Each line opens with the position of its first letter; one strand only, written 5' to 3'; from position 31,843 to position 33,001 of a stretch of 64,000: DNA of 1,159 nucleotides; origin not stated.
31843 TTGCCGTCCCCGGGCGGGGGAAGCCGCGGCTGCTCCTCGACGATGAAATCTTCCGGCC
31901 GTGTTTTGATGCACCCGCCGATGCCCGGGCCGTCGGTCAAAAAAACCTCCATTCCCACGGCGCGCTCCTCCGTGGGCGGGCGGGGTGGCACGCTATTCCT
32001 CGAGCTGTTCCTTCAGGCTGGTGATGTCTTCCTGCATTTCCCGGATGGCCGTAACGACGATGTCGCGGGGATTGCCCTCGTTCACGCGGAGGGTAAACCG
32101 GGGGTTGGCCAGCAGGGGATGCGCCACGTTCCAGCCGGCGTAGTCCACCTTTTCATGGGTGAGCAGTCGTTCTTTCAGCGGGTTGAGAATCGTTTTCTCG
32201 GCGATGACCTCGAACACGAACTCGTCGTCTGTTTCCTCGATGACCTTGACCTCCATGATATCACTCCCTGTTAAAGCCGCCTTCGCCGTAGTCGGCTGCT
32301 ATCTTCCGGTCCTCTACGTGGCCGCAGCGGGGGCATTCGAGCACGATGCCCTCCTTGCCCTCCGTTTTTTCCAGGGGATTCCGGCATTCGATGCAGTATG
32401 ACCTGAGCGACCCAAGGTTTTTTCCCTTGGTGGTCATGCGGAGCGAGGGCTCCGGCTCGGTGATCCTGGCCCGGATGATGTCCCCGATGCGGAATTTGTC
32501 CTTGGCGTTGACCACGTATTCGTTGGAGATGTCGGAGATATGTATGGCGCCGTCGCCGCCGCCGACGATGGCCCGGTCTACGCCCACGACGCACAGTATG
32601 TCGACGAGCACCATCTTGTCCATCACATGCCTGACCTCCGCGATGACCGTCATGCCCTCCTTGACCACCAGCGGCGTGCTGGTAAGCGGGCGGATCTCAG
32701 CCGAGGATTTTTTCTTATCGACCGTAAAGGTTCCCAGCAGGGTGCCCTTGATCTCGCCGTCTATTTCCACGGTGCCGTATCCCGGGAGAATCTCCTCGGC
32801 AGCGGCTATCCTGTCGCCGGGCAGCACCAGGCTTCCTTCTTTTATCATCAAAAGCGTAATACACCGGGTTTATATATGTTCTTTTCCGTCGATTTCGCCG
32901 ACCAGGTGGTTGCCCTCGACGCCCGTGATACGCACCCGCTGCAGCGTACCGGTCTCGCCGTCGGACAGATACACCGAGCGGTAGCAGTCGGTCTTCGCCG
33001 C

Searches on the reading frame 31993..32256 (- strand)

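Call 94: search_protein_families(library=pfam, proteins=[window:31993-32256:-], max_evalue=0.001)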
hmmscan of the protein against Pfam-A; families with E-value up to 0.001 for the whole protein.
window:31993-32256:- (87 aa): 1 family
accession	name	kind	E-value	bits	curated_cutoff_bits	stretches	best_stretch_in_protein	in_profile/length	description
PF13656.11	RNA_pol_L_2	-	4.1e-13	49.3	27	1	21-84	11-75/75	RNA polymerase Rpb3/Rpb11 dimerisation domain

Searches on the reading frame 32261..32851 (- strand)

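Call 93: search_protein_families(library=pfam, proteins=[window:32261-32851:-], max_evalue=0.001)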
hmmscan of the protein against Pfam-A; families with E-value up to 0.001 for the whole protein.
window:32261-32851:- (196 aa): 3 families
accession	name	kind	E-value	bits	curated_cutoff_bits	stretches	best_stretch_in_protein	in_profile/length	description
PF14382.12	ECR1_N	-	2.3e-08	34.1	27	1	8-44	1-37/38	Exosome complex exonuclease RRP4 N-terminal region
PF00575.29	S1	-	3.5e-06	27.7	22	1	96-132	25-61/74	S1 RNA binding domain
PF02150.21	Zn_ribbon_RPB9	-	0.00071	19.8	25.2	0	152-180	3-31/36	RNA polymerases M/15 Kd subunit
